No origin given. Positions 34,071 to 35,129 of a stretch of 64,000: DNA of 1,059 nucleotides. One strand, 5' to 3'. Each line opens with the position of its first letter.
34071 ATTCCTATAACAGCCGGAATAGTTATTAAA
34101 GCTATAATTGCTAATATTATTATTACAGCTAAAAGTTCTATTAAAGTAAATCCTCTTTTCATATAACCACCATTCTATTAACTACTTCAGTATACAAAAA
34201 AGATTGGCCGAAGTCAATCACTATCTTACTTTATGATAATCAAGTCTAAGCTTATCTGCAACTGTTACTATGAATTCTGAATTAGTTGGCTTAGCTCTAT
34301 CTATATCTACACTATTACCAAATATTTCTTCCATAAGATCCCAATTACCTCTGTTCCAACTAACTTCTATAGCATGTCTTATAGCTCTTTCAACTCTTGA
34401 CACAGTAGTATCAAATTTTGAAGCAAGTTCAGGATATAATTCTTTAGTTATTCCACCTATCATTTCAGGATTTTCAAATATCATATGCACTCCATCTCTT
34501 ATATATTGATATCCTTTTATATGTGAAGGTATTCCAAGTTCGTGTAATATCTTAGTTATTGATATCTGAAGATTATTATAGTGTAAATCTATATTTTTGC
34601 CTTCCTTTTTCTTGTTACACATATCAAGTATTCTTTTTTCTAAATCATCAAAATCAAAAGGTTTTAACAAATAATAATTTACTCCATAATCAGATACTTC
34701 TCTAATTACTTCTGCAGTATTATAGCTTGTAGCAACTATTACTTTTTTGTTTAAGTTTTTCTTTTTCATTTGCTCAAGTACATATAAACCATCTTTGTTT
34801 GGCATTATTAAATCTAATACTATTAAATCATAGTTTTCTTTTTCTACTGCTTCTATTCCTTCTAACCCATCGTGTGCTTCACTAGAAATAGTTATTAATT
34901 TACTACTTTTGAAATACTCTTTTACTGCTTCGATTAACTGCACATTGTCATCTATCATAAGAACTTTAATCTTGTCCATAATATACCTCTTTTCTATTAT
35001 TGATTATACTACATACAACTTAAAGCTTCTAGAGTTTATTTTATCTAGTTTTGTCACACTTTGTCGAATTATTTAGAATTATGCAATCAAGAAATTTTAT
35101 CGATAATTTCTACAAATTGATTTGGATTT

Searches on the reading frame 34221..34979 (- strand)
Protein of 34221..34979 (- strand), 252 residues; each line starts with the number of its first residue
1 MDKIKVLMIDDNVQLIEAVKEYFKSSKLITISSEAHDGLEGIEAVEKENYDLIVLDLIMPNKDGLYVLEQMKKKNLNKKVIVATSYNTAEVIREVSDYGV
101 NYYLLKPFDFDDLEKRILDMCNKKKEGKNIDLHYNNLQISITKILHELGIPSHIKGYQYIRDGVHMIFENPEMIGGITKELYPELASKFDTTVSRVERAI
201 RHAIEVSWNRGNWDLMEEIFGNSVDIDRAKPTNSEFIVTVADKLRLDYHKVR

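Call 4: search_protein_families(library=pfam, proteins=[window:34221-34979:-], max_evalue=0.01)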
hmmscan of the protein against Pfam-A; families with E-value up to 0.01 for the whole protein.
window:34221-34979:- (252 aa): 3 families
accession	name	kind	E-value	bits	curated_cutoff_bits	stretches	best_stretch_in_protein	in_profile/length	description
PF08769.17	Spo0A_C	-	9.3e-41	138.5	25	1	141-244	1-104/104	Sporulation initiation factor Spo0A C terminal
PF00072.30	Response_reg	-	2.4e-24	86.1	30.2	1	6-117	1-110/111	Response regulator receiver domain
PF13847.12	Methyltransf_31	-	0.0023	18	27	1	4-102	29-129/145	Methyltransferase domain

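Call 9: find_related_loci(query=window:34221-34979:-, collection=genome_contigs, flank=10000)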
Query window:34221-34979:- (252 aa) in genome_contigs; peptide patterns used: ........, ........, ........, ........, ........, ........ (x = any residue, [..] = any of these).
227 stretches matched a pattern; 178 encode a relative of the query (tblastn E <= 1e-3); the best 80 are kept; 80 distinct loci.
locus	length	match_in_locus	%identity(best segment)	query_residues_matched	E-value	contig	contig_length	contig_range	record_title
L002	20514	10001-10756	91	1-252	2e-156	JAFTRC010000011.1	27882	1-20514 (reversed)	MAG: Bacilli bacterium isolate RGIG4073 Roe_deer_Cecum.Co__c425760, whole genome shotgun sequence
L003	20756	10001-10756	90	1-252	2e-153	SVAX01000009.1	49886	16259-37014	MAG: Bacillota bacterium isolate SIG213 NODE_15981_length_49886_cov_8.647220, whole genome shotgun sequence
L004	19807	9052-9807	90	1-252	2e-153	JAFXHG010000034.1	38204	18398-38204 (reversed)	MAG: Bacilli bacterium isolate RGIG6413 Sheep_Rectum-5__c708831, whole genome shotgun sequence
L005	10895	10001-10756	90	1-252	2e-153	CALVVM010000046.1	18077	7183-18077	MAG: uncultured Bacilli bacterium isolate E08__bin130 genome assembly, contig: E08__k127_3058844, whole genome shotgun s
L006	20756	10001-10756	89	1-252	2e-152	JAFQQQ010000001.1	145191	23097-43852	MAG: Bacilli bacterium isolate RGIG2062 Goat_Colon-2__c93, whole genome shotgun sequence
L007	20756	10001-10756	87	1-252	9e-151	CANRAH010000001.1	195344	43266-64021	MAG: uncultured Bacilli bacterium isolate Lapin-016__bin50 genome assembly, contig: Lapin-016__NODE_30_length_195344_cov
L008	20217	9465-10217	88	1-251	2e-150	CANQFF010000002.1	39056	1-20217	MAG: uncultured Bacilli bacterium isolate Lapin-005__bin51 genome assembly, contig: Lapin-005__NODE_1312_length_39056_co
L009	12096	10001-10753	88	1-251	3e-149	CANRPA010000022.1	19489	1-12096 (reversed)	MAG: uncultured Bacilli bacterium isolate Lapin-019__bin10 genome assembly, contig: Lapin-019__NODE_1581_length_19489_co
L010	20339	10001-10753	87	1-251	8e-149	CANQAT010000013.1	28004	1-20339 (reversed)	MAG: uncultured Bacilli bacterium isolate Lapin-002__bin26 genome assembly, contig: Lapin-002__NODE_2205_length_28004_co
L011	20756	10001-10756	87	1-252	2e-148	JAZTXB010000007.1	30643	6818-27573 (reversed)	MAG: Bacilli bacterium isolate T1900045331_YK20190020.MAGScoT_cleanbin_000028 SGB_6528_k141_2150349, whole genome shotgu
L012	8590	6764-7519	87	1-252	7e-148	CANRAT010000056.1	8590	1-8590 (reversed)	MAG: uncultured Bacilli bacterium isolate Lapin-016__bin53 genome assembly, contig: Lapin-016__NODE_7573_length_8590_cov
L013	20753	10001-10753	84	1-251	6e-146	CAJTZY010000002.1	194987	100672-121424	MAG TPA_asm: uncultured Bacilli bacterium isolate MGBC122614 genome assembly, contig: MGBC122614.2, whole genome shotgun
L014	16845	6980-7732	86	1-251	6e-146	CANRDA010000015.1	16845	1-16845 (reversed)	MAG: uncultured Bacilli bacterium isolate Lapin-027__bin13 genome assembly, contig: Lapin-027__NODE_3144_length_16845_co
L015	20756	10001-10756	86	1-252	4e-145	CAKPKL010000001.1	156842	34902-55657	MAG: uncultured Bacilli bacterium isolate REFINED_METABAT215_TOP10_CONTIGS_1500_ASSEMBLY_K77_MERGED__Hadza_MoBio_hadza-A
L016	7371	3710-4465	85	1-252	1e-144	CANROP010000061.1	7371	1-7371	MAG: uncultured Bacilli bacterium isolate Lapin-020__bin127 genome assembly, contig: Lapin-020__NODE_15253_length_7371_c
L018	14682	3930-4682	88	1-251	2e-143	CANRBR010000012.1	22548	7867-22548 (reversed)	MAG: uncultured Bacilli bacterium isolate Lapin-028__bin7 genome assembly, contig: Lapin-028__NODE_2501_length_22548_cov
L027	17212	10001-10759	77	1-251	6e-130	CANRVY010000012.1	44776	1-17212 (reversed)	MAG TPA_asm: uncultured Tenericutes bacterium isolate SRR15730544_bin.10_metawrap_v1.3_MAG genome assembly, contig: NODE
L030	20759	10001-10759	76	1-251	6e-129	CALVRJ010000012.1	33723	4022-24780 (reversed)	MAG: uncultured Bacilli bacterium isolate BRZ_HN__bin10 genome assembly, contig: BRZ_HN__NODE_913_length_33723_cov_8.596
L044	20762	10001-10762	73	1-251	4e-124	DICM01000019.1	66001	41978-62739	MAG TPA_asm: Bacillales bacterium UBA5026 UBA5026_contig_965, whole genome shotgun sequence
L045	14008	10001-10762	74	1-251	6e-124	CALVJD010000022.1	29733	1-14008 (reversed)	MAG: uncultured Bacilli bacterium isolate E05__bin274 genome assembly, contig: E05__k127_7845230, whole genome shotgun s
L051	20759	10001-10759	72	1-251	2e-122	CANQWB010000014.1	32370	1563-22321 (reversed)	MAG: uncultured Bacilli bacterium isolate Lapin-014__bin1 genome assembly, contig: Lapin-014__NODE_1003_length_32370_cov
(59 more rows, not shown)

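Call 27: search_protein_families(library=pfam, proteins=[L003:10865-12205:+, L015:10831-12339:+, L015:12344-13468:+, L015:14865-16325:+, L018:4825-5925:+, L044:10939-12594:+, L051:10881-12440:+, L045:12004-13713:+, L012:1108-2796:+, L027:3144-4559:+], max_evalue=0.001)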
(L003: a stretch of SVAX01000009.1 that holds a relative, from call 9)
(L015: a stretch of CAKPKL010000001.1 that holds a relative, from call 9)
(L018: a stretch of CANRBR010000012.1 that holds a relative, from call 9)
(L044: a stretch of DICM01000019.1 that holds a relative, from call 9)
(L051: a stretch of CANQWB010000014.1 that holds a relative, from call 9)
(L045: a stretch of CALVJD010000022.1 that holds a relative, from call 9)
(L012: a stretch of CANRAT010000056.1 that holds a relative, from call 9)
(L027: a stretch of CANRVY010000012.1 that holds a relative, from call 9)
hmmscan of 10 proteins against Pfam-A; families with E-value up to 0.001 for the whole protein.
L003:10865-12205:+ (446 aa): 2 families
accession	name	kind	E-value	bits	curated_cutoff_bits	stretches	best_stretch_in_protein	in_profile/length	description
PF19789.6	DUF6273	-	2.9e-12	47.2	23.5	1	279-445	22-170/172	Domain of unknown function (DUF6273)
PF07963.17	N_methyl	-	1.6e-05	24.7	21.2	1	2-26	3-27/27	Prokaryotic N-terminal methylation motif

L015:10831-12339:+ (502 aa): 1 family
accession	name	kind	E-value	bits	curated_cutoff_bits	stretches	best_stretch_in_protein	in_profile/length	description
PF07963.17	N_methyl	-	5.7e-07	29.3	21.2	1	14-36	4-26/27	Prokaryotic N-terminal methylation motif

L015:12344-13468:+ (374 aa): 2 families
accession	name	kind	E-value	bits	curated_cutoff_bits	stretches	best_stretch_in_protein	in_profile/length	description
PF00404.24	Dockerin_1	-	7.3e-12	45.7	22.9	1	305-357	1-57/57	Dockerin type I domain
PF07963.17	N_methyl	-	1.8e-07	30.9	21.2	1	29-51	4-26/27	Prokaryotic N-terminal methylation motif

L015:14865-16325:+ (486 aa): 2 families
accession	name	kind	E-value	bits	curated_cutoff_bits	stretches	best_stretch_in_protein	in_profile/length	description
PF13306.12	LRR_5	-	4e-29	101.5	27.7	3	226-346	12-122/127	BspA type Leucine rich repeat region (6 copies)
PF07963.17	N_methyl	-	7.2e-07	29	21.2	1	2-24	4-26/27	Prokaryotic N-terminal methylation motif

L018:4825-5925:+ (366 aa): 2 families
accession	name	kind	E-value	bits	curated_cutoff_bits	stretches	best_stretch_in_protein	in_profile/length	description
PF19789.6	DUF6273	-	6.4e-19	68.9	23.5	1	203-365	16-170/172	Domain of unknown function (DUF6273)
PF07963.17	N_methyl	-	6.6e-08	32.3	21.2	1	2-25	3-26/27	Prokaryotic N-terminal methylation motif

L044:10939-12594:+ (551 aa): 1 family
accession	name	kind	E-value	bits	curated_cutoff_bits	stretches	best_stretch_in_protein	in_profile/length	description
PF07963.17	N_methyl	-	4.3e-08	32.8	21.2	1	1-26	1-26/27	Prokaryotic N-terminal methylation motif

L051:10881-12440:+ (519 aa): 1 family
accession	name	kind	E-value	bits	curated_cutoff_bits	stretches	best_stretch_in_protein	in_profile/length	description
PF07963.17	N_methyl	-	2e-08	33.9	21.2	1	25-49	2-26/27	Prokaryotic N-terminal methylation motif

L045:12004-13713:+ (569 aa): 2 families
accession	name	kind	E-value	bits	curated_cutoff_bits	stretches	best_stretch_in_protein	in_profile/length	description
PF07963.17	N_methyl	-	1.5e-07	31.1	21.2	1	2-25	3-26/27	Prokaryotic N-terminal methylation motif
PF19789.6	DUF6273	-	5.5e-06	26.8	23.5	0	229-344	31-170/172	Domain of unknown function (DUF6273)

L012:1108-2796:+ (562 aa): 9 families
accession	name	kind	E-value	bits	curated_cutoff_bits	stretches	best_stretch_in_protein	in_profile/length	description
PF03382.20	DUF285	-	2e-92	305.5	25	5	451-554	14-111/120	Mycoplasma protein of unknown function, DUF285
PF13306.12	LRR_5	-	1.1e-21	77.5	27.7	3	337-457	7-110/127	BspA type Leucine rich repeat region (6 copies)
PF13855.12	LRR_8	-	1e-16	60.9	27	0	442-483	19-58/61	Leucine rich repeat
PF12799.13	LRR_4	-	6.2e-13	49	27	0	449-484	2-33/44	Leucine Rich repeats (2 copies)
PF23952.1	LRR_EndoS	-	9.7e-10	39.1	27.9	0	446-509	54-115/116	Endo-beta-N-acetylglucosaminidase EndoS LRR domain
PF24758.1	LRR_At5g56370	-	4.9e-07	30.1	27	0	444-509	33-95/227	FBD-associated F-box protein At5g56370, LRR repeats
PF25013.1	LRR_Zer-1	-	3.8e-06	27.5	27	0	448-509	30-95/137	Zer-1-like, Leucine-rich repeats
PF07963.17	N_methyl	-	8e-06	25.7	21.2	1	5-28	4-27/27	Prokaryotic N-terminal methylation motif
PF24048.1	LRR_NXF1-5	-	0.00024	21.1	30.5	0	448-491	54-97/142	NXF1/2/3/5 leucine-rich repeat domain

L027:3144-4559:+ (471 aa): 1 family
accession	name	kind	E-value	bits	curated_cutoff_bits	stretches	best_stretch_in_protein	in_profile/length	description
PF07963.17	N_methyl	-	1.3e-07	31.3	21.2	1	1-26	1-26/27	Prokaryotic N-terminal methylation motif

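Call 78: search_protein_families(library=pfam, proteins=[L030:10844-11842:+, L030:11954-12358:+, L030:12352-12822:+, L030:12806-14476:+, L030:14394-15092:+, L030:15575-16618:+, L030:16596-17564:+, L030:17773-18762:+, L030:19427-19942:+], max_evalue=0.01)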
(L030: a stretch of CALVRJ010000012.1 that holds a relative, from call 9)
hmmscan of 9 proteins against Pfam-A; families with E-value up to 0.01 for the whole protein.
L030:10844-11842:+ (332 aa): 1 family
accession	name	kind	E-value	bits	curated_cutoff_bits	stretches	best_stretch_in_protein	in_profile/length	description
PF19789.6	DUF6273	-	2.6e-16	60.4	23.5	1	157-314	23-171/172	Domain of unknown function (DUF6273)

L030:11954-12358:+ (134 aa): 1 family
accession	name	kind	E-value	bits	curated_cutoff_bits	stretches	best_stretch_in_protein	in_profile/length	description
PF07963.17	N_methyl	-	2.4e-05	24.2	21.2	1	4-28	3-27/27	Prokaryotic N-terminal methylation motif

L030:12352-12822:+ (156 aa): 1 family
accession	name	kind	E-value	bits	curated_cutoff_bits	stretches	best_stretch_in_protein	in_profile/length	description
PF07963.17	N_methyl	-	2.6e-06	27.2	21.2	1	3-25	4-26/27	Prokaryotic N-terminal methylation motif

L030:12806-14476:+ (556 aa): 0 families

L030:14394-15092:+ (232 aa): 1 family
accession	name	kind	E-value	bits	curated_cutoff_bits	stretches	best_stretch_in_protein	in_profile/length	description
PF00535.33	Glycos_transf_2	-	4.8e-26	92.1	23.3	1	7-168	1-166/168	Glycosyl transferase family 2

L030:15575-16618:+ (347 aa): 13 families
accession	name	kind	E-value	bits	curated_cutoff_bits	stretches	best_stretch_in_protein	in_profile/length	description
PF01207.24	Dus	-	1.2e-96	323.9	20.4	1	33-334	2-302/311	Dihydrouridine synthase (Dus)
PF00977.27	His_biosynth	-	2e-08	34.4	23.6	1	132-246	102-220/228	Histidine biosynthesis protein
PF01180.27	DHO_dh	-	7.4e-08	32.4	27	1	83-262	94-287/291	Dihydroorotate dehydrogenase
PF00724.26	Oxidored_FMN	-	1.8e-07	31.2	27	1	188-261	262-338/342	NADH:flavin oxidoreductase / NADH oxidase family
PF04131.20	NanE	-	3.1e-07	30.2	27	1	172-247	101-175/192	Putative N-acetylmannosamine-6-phosphate epimerase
PF13378.12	MR_MLE_C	-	4.3e-05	23.7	29.4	1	130-245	25-126/219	Enolase C-terminal domain-like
PF13714.12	PEP_mutase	-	0.00015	21.8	31.5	1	139-213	54-131/240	Phosphoenolpyruvate phosphomutase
PF05690.20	ThiG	-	0.0007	19.5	23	1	175-246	136-205/247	Thiazole biosynthesis protein ThiG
PF01680.23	SOR_SNZ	-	0.00071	19.9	27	0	171-242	21-96/207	SOR/SNZ family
PF01070.24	FMN_dh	-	0.0016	18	24.9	1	171-244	178-245/350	FMN-dependent dehydrogenase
PF03060.21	NMO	-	0.0025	17.7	28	1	170-246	143-223/331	Nitronate monooxygenase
PF04309.18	G3P_antiterm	-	0.0045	16.9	27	0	205-242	129-165/173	Glycerol-3-phosphate responsive antiterminator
PF00478.31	IMPDH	-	0.0072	15.8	25.6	0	177-247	110-175/345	IMP dehydrogenase / GMP reductase domain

L030:16596-17564:+ (322 aa): 2 families
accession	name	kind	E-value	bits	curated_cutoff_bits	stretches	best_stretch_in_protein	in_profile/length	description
PF01368.27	DHH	-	2.8e-13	50.7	28.1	1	20-154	2-125/125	DHH family, N-terminal domain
PF02272.25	DHHA1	-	1.1e-12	48.7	25.9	1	222-314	9-101/102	DHHA1 domain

L030:17773-18762:+ (329 aa): 1 family
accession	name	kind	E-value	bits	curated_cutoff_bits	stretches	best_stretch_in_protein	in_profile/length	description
PF01522.26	Polysacc_deac_1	-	1.1e-08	35.5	23.1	1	158-222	2-66/124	Polysaccharide deacetylase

L030:19427-19942:+ (171 aa): 0 families
